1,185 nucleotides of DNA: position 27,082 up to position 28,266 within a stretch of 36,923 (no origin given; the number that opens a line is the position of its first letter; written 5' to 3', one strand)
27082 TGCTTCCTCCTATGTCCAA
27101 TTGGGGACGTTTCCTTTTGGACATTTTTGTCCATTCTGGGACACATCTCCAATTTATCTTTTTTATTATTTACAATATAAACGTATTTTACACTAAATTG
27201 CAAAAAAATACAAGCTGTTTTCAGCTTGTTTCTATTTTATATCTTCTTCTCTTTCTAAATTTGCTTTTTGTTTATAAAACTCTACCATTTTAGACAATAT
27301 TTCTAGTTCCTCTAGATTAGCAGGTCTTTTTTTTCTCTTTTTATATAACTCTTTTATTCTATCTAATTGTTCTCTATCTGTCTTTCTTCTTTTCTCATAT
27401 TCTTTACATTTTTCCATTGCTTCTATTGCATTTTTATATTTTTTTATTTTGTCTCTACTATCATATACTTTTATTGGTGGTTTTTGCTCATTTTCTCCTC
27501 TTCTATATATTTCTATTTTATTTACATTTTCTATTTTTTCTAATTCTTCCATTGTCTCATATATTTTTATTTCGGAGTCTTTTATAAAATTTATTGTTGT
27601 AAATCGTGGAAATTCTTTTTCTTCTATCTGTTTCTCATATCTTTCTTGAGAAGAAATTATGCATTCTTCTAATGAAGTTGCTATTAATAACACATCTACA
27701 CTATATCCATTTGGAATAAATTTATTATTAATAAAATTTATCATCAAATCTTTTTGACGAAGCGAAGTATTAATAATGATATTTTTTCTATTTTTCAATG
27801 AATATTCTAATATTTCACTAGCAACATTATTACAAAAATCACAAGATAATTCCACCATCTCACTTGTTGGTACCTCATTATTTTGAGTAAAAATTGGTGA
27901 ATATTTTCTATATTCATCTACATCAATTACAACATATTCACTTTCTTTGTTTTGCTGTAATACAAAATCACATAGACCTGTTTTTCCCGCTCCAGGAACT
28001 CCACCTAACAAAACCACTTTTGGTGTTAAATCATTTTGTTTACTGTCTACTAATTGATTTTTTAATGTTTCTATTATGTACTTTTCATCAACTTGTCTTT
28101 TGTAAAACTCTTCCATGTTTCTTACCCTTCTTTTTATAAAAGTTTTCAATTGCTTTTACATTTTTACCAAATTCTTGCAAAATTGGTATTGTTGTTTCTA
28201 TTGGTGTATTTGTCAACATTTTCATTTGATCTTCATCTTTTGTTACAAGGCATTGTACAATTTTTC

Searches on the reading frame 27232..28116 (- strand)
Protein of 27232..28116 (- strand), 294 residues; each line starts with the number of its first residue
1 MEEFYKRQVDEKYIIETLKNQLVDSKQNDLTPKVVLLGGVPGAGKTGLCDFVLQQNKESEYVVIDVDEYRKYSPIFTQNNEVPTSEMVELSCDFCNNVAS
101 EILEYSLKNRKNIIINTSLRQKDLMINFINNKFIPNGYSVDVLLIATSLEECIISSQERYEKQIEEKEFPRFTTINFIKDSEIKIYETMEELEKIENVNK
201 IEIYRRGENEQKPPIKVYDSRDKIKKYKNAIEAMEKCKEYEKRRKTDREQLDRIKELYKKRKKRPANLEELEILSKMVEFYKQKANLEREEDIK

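Call 3: search_protein_families(library=pfam, proteins=[window:27232-28116:-], max_evalue=1)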
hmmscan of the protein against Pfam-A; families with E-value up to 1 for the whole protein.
window:27232-28116:- (294 aa): 11 families
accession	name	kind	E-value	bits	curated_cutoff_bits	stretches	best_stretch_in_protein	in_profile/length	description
PF06414.18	Zeta_toxin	-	1.1e-30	107.1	22.3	1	24-209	6-190/199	Zeta toxin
PF13671.12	AAA_33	-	6.8e-09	36.6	27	1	34-165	1-124/143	AAA domain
PF13238.12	AAA_18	-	0.0031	18.4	29.4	1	35-119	1-81/128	AAA domain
PF24883.2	NPHP3_N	-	0.0098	16.5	24.8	1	26-104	16-85/164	Nephrocystin 3, N-terminal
PF20720.3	nSTAND3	-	0.016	15.3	27.2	1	33-78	18-63/155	Novel STAND NTPase 3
PF13191.12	AAA_16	-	0.017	16.1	32.6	1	30-74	22-68/167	AAA ATPase domain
PF02492.25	cobW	-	0.017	15.1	20.7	1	34-69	2-38/180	CobW/HypB/UreG, nucleotide-binding domain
PF13401.12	AAA_22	-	0.031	15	27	1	32-72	5-47/130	AAA domain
PF25204.1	DAAF9_2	-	0.049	13.6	27.5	1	35-64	2-31/210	DAAF9 domain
PF07931.18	CPT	-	0.083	13.1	22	1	33-73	2-41/172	Chloramphenicol phosphotransferase-like protein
PF24647.1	Phage_blade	-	0.18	12.3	27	1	175-205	27-55/60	Phage blade protein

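Call 4: search_protein_families(library=ncbifam, proteins=[window:27232-28116:-], max_evalue=1)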
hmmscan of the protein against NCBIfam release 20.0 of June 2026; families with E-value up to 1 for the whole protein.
window:27232-28116:- (294 aa): 8 families
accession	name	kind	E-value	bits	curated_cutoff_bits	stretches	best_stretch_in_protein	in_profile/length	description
NF041574.1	antitoxPezT_Strep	equivalog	5.1e-16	58.7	470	1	19-222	19-215/251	type II toxin-antitoxin system toxin PezT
TIGR00235.1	udk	equivalog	0.001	18.7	220.3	1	34-112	8-80/207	uridine kinase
NF008996.1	PRK12339.1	equivalog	0.0055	16.4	250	1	33-81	1-48/193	mevalonate-3-phosphate 5-kinase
NF003122.0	PRK04040.1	equivalog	0.022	14.3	155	1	32-64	2-33/189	adenylate kinase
TIGR00959.1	ffh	equivalog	0.031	13.1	473.2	1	13-71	80-141/428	signal recognition particle protein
NF005115.0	PRK06547.1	equivalog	0.05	13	173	1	23-65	6-48/172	hypothetical protein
NF041512.1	PA2817_fam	subfamily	0.069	13.4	70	0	175-193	90-108/136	PA2817 family protein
TIGR00064.1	ftsY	equivalog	0.21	10.8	260.7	1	7-50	52-97/279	signal recognition particle-docking protein FtsY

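Call 5: search_protein_families(library=padloc, proteins=[window:27232-28116:-], max_evalue=1)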
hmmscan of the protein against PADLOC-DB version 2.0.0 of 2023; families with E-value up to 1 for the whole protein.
window:27232-28116:- (294 aa): 1 family
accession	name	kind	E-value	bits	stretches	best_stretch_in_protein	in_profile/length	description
PDLC04140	mad8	-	0.0066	14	1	25-246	17-129/314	mads_8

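Call 6: search_solved_structures(query=window:27232-28116:-, max_evalue=1, show_alignments=3)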
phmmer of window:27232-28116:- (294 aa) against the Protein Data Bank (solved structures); distinct sequences matched with E-value up to 1: 8.
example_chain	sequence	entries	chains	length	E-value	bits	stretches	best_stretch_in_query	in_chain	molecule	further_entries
2p5t_B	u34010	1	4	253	3.6e-11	46.1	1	20-222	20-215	PezT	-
1gvn_B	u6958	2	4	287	4e-09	39.4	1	20-220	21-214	ZETA | Zeta-toxin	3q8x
8xku_A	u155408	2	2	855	0.088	15.3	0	2-50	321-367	Probable inactive ATP-dependent zinc metalloprotease FTSHI 4, chloroplastic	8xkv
6lk0_A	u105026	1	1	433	0.41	13.1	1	27-84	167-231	Pachytene checkpoint protein 2 homolog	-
7l9p_A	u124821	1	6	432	0.42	13.1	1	27-84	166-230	Pachytene checkpoint protein 2 homolog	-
5vq9_D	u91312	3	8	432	0.42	13.1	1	27-84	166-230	Pachytene checkpoint protein 2 homolog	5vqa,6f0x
5wc2_A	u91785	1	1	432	0.42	13.1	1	27-84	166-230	Pachytene checkpoint protein 2 homolog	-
4xgu_A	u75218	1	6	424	0.47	13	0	32-82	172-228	Putative pachytene checkpoint protein 2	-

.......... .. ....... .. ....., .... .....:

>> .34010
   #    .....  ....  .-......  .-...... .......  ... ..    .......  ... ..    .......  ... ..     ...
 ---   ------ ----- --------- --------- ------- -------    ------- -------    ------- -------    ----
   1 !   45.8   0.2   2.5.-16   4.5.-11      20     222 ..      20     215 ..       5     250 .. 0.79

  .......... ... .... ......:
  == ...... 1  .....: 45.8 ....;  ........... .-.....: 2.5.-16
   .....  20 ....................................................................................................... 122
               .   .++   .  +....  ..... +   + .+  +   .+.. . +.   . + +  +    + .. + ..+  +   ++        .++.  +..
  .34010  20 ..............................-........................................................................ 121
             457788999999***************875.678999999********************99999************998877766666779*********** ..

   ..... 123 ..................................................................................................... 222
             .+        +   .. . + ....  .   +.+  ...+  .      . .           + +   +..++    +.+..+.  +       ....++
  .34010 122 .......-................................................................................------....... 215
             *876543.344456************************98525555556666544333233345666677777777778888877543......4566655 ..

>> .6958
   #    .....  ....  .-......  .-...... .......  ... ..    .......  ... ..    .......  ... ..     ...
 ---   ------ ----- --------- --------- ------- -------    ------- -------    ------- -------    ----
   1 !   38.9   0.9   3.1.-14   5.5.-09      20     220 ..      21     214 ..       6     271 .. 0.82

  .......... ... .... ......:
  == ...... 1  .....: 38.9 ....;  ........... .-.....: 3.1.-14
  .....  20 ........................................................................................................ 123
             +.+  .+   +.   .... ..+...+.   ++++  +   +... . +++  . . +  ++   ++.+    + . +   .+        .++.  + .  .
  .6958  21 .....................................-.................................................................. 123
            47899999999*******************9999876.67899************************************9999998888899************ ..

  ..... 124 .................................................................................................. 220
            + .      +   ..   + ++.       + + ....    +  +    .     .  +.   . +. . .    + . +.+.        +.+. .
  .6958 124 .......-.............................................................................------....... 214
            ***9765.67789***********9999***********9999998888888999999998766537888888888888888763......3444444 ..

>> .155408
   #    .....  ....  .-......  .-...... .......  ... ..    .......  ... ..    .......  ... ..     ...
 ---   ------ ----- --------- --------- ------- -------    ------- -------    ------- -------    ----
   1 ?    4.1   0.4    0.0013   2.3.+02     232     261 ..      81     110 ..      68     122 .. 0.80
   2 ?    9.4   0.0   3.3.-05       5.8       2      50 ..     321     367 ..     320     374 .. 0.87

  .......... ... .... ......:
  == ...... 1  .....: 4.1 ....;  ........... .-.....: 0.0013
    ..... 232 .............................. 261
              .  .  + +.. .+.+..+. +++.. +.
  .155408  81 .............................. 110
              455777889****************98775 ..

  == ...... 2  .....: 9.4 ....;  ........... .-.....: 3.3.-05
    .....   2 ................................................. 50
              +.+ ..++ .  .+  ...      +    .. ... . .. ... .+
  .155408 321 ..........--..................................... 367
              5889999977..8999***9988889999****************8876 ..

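Call 9: find_homologous_proteins(query=window:27232-28116:-, max_evalue=0.001)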
Query window:27232-28116:- (294 aa): 12 proteins with E <= 0.001 among 1666 candidates.
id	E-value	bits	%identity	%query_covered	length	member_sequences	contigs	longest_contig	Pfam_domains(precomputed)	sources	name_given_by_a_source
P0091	2.2e-181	619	100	100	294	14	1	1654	PF06414.19,PF13671.13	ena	-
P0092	1.3e-122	426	72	96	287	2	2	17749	PF06414.19,PF13671.13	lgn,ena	-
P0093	5.4e-122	424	72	96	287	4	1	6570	PF06414.19,PF13671.13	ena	-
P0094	6.4e-122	424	68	96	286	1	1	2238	PF06414.19,PF13671.13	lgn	-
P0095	8.8e-122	424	71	96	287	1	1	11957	PF06414.19,PF13671.13,PF13238.13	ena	-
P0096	7.0e-111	388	65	97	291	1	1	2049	PF06414.19,PF13671.13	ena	-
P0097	3.6e-109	382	63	90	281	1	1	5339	PF06414.19,PF13671.13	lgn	-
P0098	5.7e-109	382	63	96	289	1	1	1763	PF06414.19,PF13671.13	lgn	-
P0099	1.7e-97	344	57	95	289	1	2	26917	PF06414.19,PF13671.13,PF13238.13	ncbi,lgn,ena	-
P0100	1.9e-77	278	66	70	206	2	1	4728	PF06414.19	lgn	-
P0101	2.5e-32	130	66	39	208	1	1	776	PF00217.25,PF06414.19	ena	-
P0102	4.5e-6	44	23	82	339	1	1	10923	PF06414.19,PF13671.13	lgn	-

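Call 22: find_encoding_contigs(protein=P0092, flank=6000, max_places=3)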
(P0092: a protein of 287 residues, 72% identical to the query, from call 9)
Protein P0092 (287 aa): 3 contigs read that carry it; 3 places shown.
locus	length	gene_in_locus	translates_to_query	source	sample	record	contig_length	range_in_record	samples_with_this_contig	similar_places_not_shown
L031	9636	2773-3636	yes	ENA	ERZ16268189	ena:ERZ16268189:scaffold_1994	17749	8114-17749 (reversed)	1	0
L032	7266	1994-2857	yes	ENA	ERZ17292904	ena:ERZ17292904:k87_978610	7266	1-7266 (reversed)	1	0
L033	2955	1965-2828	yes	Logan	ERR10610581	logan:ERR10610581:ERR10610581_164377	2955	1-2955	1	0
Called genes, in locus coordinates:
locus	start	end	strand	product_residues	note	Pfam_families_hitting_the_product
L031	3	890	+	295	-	?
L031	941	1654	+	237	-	-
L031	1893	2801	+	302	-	-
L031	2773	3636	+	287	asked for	PF06414:Zeta_toxin, PF13671:AAA_33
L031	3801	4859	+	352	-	PF02388:FemAB, PF13480:Acetyltransf_6, PF02388:FemAB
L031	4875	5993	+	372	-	PF01168:Ala_racemase_N, PF00842:Ala_racemase_C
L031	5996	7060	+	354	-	PF06691:DUF1189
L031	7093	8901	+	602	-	PF06480:FtsH_ext, PF06068:TIP49 (weak), PF00004:AAA, PF17862:AAA_lid_3, PF01434:Peptidase_M41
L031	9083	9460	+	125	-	-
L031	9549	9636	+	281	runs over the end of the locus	PF17827:PrmC_N, PF07669:Eco57I, PF01170:UPF0020, PF01209:Ubie_methyltran, PF02384:N6_Mtase, PF02475:TRM5-TYW2_MTfase, PF03602:Cons_hypoth95, PF05175:MTS, +8 more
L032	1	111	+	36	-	?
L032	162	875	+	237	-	-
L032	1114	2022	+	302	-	-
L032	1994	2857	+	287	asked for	PF06414:Zeta_toxin, PF13671:AAA_33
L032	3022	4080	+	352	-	PF02388:FemAB, PF13480:Acetyltransf_6, PF02388:FemAB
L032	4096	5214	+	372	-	PF01168:Ala_racemase_N, PF00842:Ala_racemase_C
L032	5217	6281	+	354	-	PF06691:DUF1189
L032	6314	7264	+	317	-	?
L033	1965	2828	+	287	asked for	PF06414:Zeta_toxin, PF13671:AAA_33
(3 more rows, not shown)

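Call 23: find_encoding_contigs(protein=P0095, flank=6000, max_places=2)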
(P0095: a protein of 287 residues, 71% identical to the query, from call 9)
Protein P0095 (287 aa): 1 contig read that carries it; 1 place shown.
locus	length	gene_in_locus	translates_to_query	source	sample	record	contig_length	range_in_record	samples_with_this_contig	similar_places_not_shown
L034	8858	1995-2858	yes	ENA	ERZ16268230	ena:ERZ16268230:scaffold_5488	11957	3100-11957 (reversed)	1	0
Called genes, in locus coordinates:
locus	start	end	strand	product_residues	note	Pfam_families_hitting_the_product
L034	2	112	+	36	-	?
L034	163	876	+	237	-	-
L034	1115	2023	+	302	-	-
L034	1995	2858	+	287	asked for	PF06414:Zeta_toxin, PF13238:AAA_18 (faint), PF13671:AAA_33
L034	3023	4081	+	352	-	PF02388:FemAB, PF13480:Acetyltransf_6, PF02388:FemAB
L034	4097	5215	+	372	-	PF01168:Ala_racemase_N, PF00842:Ala_racemase_C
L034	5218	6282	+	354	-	PF06691:DUF1189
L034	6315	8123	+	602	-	PF06480:FtsH_ext, PF06068:TIP49 (weak), PF00004:AAA, PF17862:AAA_lid_3, PF01434:Peptidase_M41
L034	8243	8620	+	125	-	-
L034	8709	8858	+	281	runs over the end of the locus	PF17827:PrmC_N, PF07669:Eco57I, PF01170:UPF0020, PF01209:Ubie_methyltran, PF02384:N6_Mtase, PF02475:TRM5-TYW2_MTfase, PF03602:Cons_hypoth95, PF05175:MTS, +8 more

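Call 24: find_encoding_contigs(protein=P0102, flank=6000, max_places=2)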
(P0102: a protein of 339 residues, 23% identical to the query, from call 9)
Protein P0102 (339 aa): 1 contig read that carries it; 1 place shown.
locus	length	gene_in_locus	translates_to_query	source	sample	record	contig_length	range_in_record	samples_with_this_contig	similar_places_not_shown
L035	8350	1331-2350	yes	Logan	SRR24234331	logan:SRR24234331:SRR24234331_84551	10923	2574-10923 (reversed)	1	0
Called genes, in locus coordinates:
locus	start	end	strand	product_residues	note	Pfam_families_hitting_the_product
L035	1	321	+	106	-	?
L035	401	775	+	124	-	-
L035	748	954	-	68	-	-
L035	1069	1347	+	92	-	-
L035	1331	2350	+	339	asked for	PF06414:Zeta_toxin, PF13671:AAA_33 (weak)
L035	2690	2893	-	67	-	-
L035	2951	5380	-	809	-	PF22527:DEXQc_Suv3, PF00271:Helicase_C, PF12513:SUV3_C (weak)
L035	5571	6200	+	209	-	PF12796:Ank_2, PF13606:Ank_3 (faint), PF13857:Ank_5, PF00023:Ank, PF12796:Ank_2 (weak), PF13637:Ank_4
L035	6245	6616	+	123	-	-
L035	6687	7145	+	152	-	-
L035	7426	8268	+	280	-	-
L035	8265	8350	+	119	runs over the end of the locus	-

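Call 28: search_protein_families(library=ncbifam, proteins=[L031:941-1654:+], max_evalue=0.01)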
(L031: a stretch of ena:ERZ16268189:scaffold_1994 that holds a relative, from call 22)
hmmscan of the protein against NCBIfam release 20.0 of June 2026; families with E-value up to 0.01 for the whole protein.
L031:941-1654:+ (237 aa): 0 families

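Call 31: search_protein_families(library=pfam, proteins=[L031:941-1654:+, L031:3-890:+], max_evalue=0.01)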
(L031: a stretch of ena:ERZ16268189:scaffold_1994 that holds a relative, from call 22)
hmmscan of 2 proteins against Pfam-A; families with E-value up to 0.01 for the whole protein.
L031:941-1654:+ (237 aa): 0 families

L031:3-890:+ (295 aa): 2 families
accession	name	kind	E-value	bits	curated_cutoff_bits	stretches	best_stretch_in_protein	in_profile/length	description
PF10543.14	ORF6N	-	1.5e-30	105.8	27.8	1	16-101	2-84/86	ORF6N domain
PF09669.15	Phage_pRha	-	1.4e-05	26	29.9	1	29-125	4-91/91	Phage regulatory protein Rha (Phage_pRha)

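Call 40: find_related_loci(query=A2, collection=metagenome_contigs, flank=6000)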
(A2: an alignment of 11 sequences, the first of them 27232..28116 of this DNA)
Query A2 (294 aa) in metagenome_contigs; peptide patterns used: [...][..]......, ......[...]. (x = any residue, [..] = any of these).
600 stretches matched a pattern, but none encodes a relative of the query by tblastn (E <= 1e-3).

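Call 62: predict_structure(alignment_id=A2)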
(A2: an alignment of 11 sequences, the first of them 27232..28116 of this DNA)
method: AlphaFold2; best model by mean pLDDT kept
length: 294 residues; sequences in the alignment: 11
mean_pLDDT: 87.4   pTM: 0.84
mean pLDDT of the five models: 87.4, 86.5, 83.5, 83.3, 77.2
residues with pLDDT >= 90: 172; 70-90: 98; 50-70: 16; < 50: 8
segments of 3 or more residues with pLDDT < 50: 1-8
pLDDT, mean of each block of 10 residues (from residue 1): 47 90 90 95 92 91 89 68 66 87 95 93 94 95 95 92 83 86 96 93 89 93 92 94 84 94 88 90 82 63
secondary structure, 60 per line:
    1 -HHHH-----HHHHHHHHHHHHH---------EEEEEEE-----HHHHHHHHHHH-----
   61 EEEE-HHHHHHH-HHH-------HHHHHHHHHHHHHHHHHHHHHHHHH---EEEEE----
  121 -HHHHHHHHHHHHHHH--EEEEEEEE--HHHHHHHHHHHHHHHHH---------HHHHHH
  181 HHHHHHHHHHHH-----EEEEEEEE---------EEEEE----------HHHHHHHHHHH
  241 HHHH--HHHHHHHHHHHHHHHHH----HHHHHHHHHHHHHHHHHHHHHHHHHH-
elements in order: H2-5 H11-23 E33-39 H45-55 E61-64 H66-72 H84-108 E112-116 H122-136 E139-146 H149-165 H175-192 E198-205 E215-219 H230-244 H247-263 H268-293
